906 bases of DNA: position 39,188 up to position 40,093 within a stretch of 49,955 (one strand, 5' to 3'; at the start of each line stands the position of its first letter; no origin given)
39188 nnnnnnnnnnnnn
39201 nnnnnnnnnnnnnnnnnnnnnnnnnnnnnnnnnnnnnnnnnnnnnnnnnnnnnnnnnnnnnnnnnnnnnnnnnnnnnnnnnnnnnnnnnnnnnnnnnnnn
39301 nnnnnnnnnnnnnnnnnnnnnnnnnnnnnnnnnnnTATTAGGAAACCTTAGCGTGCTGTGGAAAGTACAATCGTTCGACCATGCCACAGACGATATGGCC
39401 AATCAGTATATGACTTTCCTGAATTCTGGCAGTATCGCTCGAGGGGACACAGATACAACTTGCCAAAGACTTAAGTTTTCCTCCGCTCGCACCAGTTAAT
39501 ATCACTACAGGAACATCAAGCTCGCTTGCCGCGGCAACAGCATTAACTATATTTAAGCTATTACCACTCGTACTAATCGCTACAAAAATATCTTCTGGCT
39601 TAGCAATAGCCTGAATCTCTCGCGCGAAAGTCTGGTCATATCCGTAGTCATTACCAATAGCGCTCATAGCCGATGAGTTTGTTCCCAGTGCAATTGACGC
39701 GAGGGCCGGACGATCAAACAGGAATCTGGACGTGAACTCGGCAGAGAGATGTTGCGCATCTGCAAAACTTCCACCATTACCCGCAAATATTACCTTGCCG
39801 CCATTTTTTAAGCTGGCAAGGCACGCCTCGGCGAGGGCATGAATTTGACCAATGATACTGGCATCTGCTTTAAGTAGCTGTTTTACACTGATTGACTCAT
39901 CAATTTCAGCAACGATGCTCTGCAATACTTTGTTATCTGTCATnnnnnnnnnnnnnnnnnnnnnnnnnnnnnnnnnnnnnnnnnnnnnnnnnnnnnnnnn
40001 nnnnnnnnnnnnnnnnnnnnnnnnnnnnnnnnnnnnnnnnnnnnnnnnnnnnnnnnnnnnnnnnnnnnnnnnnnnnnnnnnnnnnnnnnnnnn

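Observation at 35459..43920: Module A: ulosonic-acid synthase and CMP-activation core wired to heptose-type genes, a candidate undescribed pathway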

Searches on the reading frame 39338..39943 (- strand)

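Call 4: search_protein_families(library=pfam, proteins=[window:39338-39943:-], max_evalue=0.001)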
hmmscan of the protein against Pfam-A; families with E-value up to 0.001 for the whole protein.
window:39338-39943:- (201 aa): 2 families
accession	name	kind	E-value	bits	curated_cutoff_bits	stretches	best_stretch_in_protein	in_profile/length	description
PF13580.11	SIS_2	-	6.3e-25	88.2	27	1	28-151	15-138/138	SIS domain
PF01380.27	SIS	-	2.3e-06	27.9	25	1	104-169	41-107/131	SIS domain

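Call 5: search_protein_families(library=ncbifam, proteins=[window:39338-39943:-], max_evalue=0.001)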
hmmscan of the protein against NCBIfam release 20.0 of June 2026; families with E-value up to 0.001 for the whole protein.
window:39338-39943:- (201 aa): 12 families
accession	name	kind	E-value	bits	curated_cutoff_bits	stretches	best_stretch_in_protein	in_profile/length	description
NF010546.0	PRK13936.1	equivalog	3e-56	190.3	276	1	8-195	5-194/197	phosphoheptose isomerase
TIGR00441.1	gmhA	equivalog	3.9e-50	169.9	209.45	1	43-190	6-154/154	D-sedoheptulose 7-phosphate isomerase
NF010547.0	PRK13938.1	equivalog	1.8e-48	164.8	320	1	16-194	13-192/196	D-sedoheptulose 7-phosphate isomerase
NF001628.0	PRK00414.1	equivalog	9e-44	149.4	265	1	9-191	5-188/192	D-sedoheptulose 7-phosphate isomerase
NF008138.0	PRK10886.1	equivalog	2.8e-36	125.1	352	1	10-197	5-194/196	DnaA initiator-associating protein DiaA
NF003915.0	PRK05441.1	subfamily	2e-08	33.6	168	1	22-162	36-177/300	N-acetylmuramic acid 6-phosphate etherase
NF002805.0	PRK02947.1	subfamily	1.6e-07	30.8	135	1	28-151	20-142/247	sugar isomerase domain-containing protein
TIGR03127.2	RuMP_HxlB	equivalog_domain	2.5e-05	24.3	160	1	115-170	71-127/178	6-phospho-3-hexuloisomerase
TIGR02128.1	G6PI_arch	equivalog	3.3e-05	23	213.9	1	114-174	64-127/308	bifunctional phosphoglucose/phosphomannose isomerase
NF006422.0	PRK08674.1-1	subfamily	5.4e-05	22.8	317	1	102-162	54-108/302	bifunctional phosphoglucose/phosphomannose isomerase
NF009222.0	PRK12570.1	subfamily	0.00033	19.6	255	1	21-162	42-184/307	N-acetylmuramic acid 6-phosphate etherase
NF006425.0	PRK08674.1-5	equivalog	0.00061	18.8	471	0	119-174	97-155/358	bifunctional phosphoglucose/phosphomannose isomerase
